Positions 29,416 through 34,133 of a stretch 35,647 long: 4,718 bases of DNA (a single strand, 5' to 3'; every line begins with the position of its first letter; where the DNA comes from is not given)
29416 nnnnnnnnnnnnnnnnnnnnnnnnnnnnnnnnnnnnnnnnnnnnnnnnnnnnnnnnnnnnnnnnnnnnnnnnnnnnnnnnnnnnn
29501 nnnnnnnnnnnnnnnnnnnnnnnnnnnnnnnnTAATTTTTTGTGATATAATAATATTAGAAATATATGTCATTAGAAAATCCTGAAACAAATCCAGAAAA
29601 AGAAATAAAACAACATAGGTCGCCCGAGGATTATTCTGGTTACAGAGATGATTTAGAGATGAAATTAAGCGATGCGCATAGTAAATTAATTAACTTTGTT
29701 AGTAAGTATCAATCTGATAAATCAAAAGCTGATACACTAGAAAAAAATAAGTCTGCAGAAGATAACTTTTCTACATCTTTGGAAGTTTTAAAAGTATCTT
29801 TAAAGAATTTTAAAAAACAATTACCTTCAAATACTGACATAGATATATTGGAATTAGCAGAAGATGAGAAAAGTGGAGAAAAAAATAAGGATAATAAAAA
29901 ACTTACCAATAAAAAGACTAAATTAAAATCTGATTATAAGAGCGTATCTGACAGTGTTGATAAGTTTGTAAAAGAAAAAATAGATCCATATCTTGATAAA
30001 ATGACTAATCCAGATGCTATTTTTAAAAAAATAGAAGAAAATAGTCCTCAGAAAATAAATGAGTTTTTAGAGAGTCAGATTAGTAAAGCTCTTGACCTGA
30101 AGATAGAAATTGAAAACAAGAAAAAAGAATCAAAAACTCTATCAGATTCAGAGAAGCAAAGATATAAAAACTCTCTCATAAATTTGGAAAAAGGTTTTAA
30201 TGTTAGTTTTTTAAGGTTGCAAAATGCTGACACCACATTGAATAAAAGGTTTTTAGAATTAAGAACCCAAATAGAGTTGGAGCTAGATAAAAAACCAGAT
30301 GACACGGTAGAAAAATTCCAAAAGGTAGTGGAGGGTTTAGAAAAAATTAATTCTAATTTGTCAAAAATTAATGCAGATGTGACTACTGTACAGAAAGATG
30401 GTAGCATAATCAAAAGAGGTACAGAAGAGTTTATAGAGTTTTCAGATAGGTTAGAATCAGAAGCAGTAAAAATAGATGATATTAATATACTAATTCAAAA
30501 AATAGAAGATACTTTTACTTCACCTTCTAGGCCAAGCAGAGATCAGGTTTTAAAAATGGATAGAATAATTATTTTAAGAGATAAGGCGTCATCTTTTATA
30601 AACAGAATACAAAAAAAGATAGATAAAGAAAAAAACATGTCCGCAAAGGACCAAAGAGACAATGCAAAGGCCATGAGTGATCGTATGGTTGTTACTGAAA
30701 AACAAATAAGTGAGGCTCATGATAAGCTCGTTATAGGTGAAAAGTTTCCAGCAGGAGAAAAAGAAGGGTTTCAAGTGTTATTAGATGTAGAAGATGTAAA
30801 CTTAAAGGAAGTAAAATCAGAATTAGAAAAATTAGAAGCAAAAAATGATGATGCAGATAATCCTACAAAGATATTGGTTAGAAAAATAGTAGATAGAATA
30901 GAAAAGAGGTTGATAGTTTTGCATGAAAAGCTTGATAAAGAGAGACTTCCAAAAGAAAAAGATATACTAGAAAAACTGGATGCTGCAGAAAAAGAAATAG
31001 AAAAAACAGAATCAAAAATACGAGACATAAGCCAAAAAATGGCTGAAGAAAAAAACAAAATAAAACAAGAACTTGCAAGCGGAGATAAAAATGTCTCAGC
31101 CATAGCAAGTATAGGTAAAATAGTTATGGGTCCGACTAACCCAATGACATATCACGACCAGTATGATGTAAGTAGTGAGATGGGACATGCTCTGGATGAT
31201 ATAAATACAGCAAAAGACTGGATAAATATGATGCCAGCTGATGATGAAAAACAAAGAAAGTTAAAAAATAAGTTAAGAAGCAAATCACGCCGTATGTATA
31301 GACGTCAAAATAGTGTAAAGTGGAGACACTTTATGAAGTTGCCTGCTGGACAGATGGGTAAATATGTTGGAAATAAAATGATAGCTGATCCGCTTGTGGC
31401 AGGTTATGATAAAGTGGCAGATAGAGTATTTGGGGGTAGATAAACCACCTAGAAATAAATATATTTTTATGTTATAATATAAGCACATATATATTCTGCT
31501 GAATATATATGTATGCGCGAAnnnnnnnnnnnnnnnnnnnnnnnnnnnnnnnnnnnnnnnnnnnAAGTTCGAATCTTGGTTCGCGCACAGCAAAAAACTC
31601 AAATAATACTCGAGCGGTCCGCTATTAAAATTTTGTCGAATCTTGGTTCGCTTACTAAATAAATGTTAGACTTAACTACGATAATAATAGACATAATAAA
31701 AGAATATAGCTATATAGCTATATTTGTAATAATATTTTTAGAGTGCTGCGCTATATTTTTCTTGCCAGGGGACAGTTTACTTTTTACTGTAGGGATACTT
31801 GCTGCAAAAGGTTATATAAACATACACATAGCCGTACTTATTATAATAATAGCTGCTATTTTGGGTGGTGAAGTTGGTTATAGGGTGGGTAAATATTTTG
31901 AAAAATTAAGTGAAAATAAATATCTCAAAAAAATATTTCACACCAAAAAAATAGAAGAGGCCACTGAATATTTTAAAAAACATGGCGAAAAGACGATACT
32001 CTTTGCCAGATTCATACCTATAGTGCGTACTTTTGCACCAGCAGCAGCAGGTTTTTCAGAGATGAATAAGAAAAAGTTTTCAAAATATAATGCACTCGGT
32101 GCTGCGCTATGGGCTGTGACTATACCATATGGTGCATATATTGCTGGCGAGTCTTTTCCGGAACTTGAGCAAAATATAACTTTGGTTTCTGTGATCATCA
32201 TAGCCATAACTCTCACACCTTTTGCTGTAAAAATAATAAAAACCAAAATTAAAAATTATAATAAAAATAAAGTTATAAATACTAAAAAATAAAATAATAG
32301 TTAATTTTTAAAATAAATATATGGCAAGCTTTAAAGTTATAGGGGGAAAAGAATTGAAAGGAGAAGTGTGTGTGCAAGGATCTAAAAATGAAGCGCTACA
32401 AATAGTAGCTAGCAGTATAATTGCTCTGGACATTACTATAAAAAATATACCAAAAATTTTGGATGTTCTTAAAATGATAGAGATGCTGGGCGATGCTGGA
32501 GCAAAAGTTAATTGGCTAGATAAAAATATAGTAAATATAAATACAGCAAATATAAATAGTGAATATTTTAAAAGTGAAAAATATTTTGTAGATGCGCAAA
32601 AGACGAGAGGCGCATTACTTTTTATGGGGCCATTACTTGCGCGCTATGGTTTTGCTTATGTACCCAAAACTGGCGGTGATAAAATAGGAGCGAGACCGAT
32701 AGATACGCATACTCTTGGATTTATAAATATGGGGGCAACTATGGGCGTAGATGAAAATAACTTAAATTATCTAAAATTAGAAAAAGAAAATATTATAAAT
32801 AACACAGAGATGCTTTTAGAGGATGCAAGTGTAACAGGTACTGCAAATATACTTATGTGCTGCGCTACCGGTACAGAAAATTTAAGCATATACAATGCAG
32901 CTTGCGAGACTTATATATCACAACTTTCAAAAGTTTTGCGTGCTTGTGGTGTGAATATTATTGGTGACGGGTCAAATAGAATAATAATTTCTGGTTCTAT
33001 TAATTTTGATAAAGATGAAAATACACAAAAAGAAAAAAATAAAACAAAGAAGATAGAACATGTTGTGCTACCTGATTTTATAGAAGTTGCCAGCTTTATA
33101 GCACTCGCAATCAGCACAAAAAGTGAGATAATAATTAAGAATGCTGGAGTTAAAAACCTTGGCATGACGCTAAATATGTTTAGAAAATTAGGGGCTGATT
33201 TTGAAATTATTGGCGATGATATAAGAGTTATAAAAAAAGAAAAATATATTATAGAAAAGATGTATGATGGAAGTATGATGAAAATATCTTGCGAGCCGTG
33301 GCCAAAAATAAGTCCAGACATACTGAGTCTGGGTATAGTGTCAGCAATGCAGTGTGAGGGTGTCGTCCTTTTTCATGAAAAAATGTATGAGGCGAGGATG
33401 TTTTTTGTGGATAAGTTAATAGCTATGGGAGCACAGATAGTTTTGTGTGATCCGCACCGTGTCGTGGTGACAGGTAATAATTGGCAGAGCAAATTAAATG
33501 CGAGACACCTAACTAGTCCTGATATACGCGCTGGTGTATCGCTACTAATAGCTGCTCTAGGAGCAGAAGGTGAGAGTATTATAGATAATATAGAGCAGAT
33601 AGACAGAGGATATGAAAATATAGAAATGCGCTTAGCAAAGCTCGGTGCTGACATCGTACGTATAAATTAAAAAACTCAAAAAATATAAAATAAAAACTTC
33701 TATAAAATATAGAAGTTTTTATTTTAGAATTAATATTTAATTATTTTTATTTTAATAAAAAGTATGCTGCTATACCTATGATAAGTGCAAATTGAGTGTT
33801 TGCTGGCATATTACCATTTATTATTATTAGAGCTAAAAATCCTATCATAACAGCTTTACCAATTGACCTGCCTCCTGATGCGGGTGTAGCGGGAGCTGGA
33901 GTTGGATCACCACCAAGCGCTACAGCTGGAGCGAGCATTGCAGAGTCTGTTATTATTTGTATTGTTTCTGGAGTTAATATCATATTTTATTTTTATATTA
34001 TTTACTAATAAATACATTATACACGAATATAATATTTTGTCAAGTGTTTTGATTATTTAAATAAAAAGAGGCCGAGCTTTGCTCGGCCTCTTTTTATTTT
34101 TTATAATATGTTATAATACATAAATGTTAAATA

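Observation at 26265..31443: Operon of two giant Lys/Glu-rich coiled-coil proteins plus a small ORF, divergent from a LysM/M23 wall hydrolase: candidate envelope-spanning structural system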

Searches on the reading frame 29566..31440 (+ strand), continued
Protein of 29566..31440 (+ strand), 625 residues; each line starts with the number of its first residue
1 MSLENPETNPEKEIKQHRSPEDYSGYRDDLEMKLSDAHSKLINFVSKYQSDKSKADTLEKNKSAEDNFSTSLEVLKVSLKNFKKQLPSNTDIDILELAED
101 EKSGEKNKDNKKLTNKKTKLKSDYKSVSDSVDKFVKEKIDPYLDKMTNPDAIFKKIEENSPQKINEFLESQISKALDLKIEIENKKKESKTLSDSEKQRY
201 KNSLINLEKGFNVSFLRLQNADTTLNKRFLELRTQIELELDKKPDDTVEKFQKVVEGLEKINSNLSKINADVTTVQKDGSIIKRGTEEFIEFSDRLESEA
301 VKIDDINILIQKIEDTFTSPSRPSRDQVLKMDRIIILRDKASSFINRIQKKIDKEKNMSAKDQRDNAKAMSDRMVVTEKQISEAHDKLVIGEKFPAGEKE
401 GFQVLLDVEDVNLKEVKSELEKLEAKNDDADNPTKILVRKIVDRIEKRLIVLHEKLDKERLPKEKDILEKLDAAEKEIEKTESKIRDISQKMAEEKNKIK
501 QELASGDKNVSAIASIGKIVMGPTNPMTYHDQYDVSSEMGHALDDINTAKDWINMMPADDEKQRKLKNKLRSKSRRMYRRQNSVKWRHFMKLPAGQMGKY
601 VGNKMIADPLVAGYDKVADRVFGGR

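Call 80: fold_search(model_id=the predicted structure, library=viral)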
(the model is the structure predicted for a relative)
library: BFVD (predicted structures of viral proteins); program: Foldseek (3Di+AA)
matches with E <= 10: 124; with E <= 0.001: 0
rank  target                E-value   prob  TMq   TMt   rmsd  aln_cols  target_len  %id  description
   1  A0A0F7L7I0            1.0e-01  0.44  0.18  0.14  33.9       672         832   13  Uncharacterized protein [uncultured marine virus]
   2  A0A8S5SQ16            1.7e-01  0.10  0.10  0.06  37.8       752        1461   13  Uncharacterized protein [Siphoviridae sp. ctqSm5]
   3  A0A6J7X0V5            2.1e-01  0.08  0.09  0.06  42.1       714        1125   12  Tape measure domain-containing protein [uncultured Caudovirales phage]
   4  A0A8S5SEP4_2          2.4e-01  0.25  0.17  0.11  36.6       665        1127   13  Chromosome segregation ATPase (Fragment) [virus sp. ctX0L1]
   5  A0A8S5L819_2          3.0e-01  0.21  0.15  0.10  36.0       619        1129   13  Minor tail protein [Siphoviridae sp. ctDmQ3]
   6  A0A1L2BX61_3          3.7e-01  0.25  0.17  0.10  26.6       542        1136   14  Tape measure protein [Nodularia phage vB_NpeS-2AV2]
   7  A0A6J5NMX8            5.2e-01  0.18  0.15  0.15  35.8       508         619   12  Uncharacterized protein [uncultured Caudovirales phage]
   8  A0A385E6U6            5.2e-01  0.05  0.09  0.06  54.7       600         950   16  (no name in the UniProt tables at hand)
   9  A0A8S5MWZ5            6.7e-01  0.06  0.10  0.09  61.2       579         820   14  ATPase [Myoviridae sp. ct3wi9]
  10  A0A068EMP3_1          7.0e-01  0.07  0.09  0.06  39.1       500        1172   12  Putative tail protein [Bacillus phage CP-51]
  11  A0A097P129            7.3e-01  0.33  0.17  0.24  22.4       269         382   11  ORF51 [Cydia pomonella granulosis virus]
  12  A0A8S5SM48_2          8.5e-01  0.10  0.13  0.10  31.7       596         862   13  Tape measure domain protein [Myoviridae sp. ctPoO4]
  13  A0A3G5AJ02            8.5e-01  0.06  0.10  0.08  37.5       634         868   13  DNA double-stranded break repair ATPase [Solumvirus sp.]
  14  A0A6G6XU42            8.5e-01  0.05  0.10  0.07  40.0       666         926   11  (no name in the UniProt tables at hand)
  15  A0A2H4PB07            9.0e-01  0.35  0.18  0.22  13.2       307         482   12  (no name in the UniProt tables at hand)
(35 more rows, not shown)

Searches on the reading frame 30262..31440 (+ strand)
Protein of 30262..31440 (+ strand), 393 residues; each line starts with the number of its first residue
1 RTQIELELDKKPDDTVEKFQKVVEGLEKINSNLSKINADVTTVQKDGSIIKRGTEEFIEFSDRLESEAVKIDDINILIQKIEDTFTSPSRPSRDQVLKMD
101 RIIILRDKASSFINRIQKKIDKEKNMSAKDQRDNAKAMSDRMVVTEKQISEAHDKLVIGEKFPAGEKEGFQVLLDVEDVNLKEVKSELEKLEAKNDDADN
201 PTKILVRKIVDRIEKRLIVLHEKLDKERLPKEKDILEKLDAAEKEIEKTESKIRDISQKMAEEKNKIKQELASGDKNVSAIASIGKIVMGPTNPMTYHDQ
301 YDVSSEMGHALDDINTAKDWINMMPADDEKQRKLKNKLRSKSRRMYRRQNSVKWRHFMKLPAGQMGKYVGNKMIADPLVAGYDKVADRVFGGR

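Call 71: search_dna_similar(query=window:30262-31440:+, collection=phages, mode=protein, max_evalue=0.001, max_rows=10)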
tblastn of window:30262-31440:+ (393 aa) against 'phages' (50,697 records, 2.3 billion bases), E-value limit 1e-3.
No match.

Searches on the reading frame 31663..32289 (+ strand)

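Call 58: search_protein_families(library=pfam, proteins=[window:31663-32289:+], max_evalue=0.01)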
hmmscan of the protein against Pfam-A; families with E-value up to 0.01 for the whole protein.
window:31663-32289:+ (209 aa): 1 family
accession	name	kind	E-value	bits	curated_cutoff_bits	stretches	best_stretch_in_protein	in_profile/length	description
PF09335.16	VTT_dom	-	1.8e-22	80.5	33.9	1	34-154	1-117/123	VTT domain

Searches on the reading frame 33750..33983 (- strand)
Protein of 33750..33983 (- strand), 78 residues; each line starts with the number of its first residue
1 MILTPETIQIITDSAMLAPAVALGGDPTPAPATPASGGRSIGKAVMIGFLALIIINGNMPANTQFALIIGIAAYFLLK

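Call 58: search_protein_families(library=pfam, proteins=[window:33750-33983:-], max_evalue=0.01)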
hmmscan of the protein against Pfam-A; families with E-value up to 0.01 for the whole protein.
window:33750-33983:- (78 aa): 1 family
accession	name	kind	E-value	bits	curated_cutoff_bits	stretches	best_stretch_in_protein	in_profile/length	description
PF06611.17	DUF1145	-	0.0089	16.3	21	0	41-77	5-41/58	Protein of unknown function (DUF1145)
